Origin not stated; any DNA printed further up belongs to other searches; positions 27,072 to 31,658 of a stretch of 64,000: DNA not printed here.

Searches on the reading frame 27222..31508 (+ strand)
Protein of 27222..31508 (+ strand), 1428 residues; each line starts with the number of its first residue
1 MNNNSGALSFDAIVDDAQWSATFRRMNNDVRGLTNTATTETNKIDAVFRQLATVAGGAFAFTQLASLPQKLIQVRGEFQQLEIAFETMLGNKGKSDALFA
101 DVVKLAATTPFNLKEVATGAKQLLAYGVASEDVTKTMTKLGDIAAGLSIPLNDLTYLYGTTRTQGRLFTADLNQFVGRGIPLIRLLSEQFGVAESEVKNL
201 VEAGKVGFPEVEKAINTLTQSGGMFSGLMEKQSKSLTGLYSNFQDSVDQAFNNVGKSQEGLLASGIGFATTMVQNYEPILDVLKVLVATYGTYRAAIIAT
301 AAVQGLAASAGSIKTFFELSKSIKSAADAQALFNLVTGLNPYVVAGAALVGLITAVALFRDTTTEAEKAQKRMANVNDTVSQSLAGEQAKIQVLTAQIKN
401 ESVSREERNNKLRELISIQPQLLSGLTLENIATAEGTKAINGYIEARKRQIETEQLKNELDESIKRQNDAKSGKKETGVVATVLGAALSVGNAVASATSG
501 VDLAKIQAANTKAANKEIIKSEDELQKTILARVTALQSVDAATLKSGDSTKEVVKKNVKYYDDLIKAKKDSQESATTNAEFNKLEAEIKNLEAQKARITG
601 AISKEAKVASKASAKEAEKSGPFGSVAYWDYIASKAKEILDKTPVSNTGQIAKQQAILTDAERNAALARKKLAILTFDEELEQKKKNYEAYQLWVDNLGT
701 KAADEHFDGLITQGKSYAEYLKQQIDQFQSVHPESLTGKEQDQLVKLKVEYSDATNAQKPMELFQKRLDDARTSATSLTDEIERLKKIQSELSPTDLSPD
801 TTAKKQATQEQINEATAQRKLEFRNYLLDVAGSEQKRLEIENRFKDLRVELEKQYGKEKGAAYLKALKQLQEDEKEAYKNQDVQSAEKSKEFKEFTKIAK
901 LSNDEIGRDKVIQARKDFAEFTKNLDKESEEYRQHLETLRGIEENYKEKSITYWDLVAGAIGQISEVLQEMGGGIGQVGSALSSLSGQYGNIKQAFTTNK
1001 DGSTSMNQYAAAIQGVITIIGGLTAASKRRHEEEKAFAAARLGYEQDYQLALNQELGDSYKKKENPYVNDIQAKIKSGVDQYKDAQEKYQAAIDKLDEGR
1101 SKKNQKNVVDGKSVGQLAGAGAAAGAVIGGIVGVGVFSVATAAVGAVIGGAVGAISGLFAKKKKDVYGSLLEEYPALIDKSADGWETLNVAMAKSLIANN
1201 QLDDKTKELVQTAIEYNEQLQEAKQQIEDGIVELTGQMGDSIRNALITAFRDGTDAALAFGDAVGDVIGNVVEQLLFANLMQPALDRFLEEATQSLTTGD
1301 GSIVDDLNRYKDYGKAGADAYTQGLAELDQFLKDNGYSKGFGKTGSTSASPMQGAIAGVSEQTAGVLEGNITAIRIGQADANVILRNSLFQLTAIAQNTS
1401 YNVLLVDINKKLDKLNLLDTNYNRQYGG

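Call 15: search_protein_families(library=phrogs, proteins=[window:27222-31508:+])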
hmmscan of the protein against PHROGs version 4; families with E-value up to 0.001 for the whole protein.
window:27222-31508:+ (1428 aa): 11 families
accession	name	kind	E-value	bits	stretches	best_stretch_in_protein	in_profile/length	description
phrog_9959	-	tail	2.6e-186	623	2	1-437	1-453/1708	tail length tape measure protein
phrog_21917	-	unknown function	2.2e-40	139.4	2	1213-1415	1173-1382/1395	-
phrog_28412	-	unknown function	2.3e-40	139.4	1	928-1338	753-1146/1244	-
phrog_973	-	tail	1.3e-13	50.7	1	16-254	69-323/1465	tail length tape measure protein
phrog_16017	-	unknown function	1.5e-13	50.5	1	23-257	204-436/1234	-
phrog_16692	-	unknown function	2e-12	47.4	2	53-148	162-257/1107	-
phrog_1942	-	tail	1.4e-10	41.3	1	95-249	177-326/1178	tail length tape measure protein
phrog_25337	-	tail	8.8e-09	34.5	1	298-589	574-870/1456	tail length tape measure protein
phrog_12798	-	tail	1.1e-08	34.8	1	59-618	52-565/1031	tail length tape measure protein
phrog_1686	-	tail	2.6e-07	29.9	2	84-663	141-647/1224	tail length tape measure protein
phrog_14295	-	unknown function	9.2e-06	24.6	1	1181-1394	1208-1402/1439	-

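Call 80: search_dna_similar(query=window:27222-31508:+, collection=phages, mode=protein, max_rows=25)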
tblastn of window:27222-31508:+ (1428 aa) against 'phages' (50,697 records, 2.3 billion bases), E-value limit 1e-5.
Records with a match: 195; places in all: 202; records where one place covers at least 80% of the query: 0.
Best place of each record, by identity: <60% 195.
By first word of the organism name: Arthrobacter 62; Bacteroides 29; Mycobacterium 20; Porphyromonas 15; Bacteriophage 14; Riemerella 10; Flavobacterium 8; Bacillus 6; Listeria 4; Clostridium 3; and 16 more.
By host as written in the record: Arthrobacter globiformis B-2979 42; - 27; Mycobacterium smegmatis mc2 155 14; Arthrobacter atrocyaneus NRRL B-2883 6; Riemerella sp. 5; Bacillus pumilus BL-8 4; Porphyromonas gingivalis ATCC 49417 4; Arthrobacter globiformis NRRL B-2880 4; and 68 more.
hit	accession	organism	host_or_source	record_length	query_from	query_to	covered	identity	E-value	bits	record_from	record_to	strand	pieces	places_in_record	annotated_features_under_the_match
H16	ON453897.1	Bacteroides phage Versailles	Bacteroides caecimuris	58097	1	1399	47%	33.7%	6e-62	369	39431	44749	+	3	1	tail length tape measure protein | hypothetical protein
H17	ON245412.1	Phage vB_RanS_PJN03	sewage water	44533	4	1399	43%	35.2%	2e-91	392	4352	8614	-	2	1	tape measure protein | hypothetical protein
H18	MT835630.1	Bacteriophage sp.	human fecal samples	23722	1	1020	46%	32.6%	2e-73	342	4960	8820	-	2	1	record has no annotation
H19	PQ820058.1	Riemerella phage PJA1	Riemerella sp.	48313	6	446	31%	40.3%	1e-91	335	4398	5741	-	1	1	hypothetical protein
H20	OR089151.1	Riemerella phage vB_RanS_CRP19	Riemerella anatipestifer RAf490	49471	6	446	31%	40.3%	4e-91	333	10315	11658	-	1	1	tape measure domain protein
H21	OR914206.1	Riemerella phage GRAP2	Riemerella anatipestifer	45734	6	446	31%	40.1%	2e-89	328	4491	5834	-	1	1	record has no annotation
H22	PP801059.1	Riemerella phage GRNRAP2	Riemerella anatipestifer 116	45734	6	446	31%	40.1%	2e-89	328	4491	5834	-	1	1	hypothetical protein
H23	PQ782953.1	Riemerella phage vB_RanS_CRP34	Riemerella anatipestifer RAf8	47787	6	446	31%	39.9%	2e-90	332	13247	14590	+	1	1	tape measure domain protein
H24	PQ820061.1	Riemerella phage PJL1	Riemerella sp.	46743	6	446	31%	39.9%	2e-90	331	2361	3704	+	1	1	hypothetical protein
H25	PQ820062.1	Riemerella phage PJX6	Riemerella sp.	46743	6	446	31%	39.9%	2e-90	331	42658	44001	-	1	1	hypothetical protein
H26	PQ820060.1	Riemerella phage PJR4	Riemerella sp.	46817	6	446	31%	39.9%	2e-90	331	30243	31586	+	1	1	tape measure protein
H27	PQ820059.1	Riemerella phage PJO17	Riemerella sp.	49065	6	446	31%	39.9%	2e-90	331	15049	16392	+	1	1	tape measure protein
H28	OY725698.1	Bacteroides phage p00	-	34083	53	424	26%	46.2%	1e-87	323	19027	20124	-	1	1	tail length tape measure protein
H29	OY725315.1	Bacteroides phage p00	-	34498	53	424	26%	46.2%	1e-87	323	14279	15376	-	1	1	tail length tape measure protein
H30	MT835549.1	Bacteriophage sp.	human fecal samples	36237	53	424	26%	46.2%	1e-87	323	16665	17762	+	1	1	record has no annotation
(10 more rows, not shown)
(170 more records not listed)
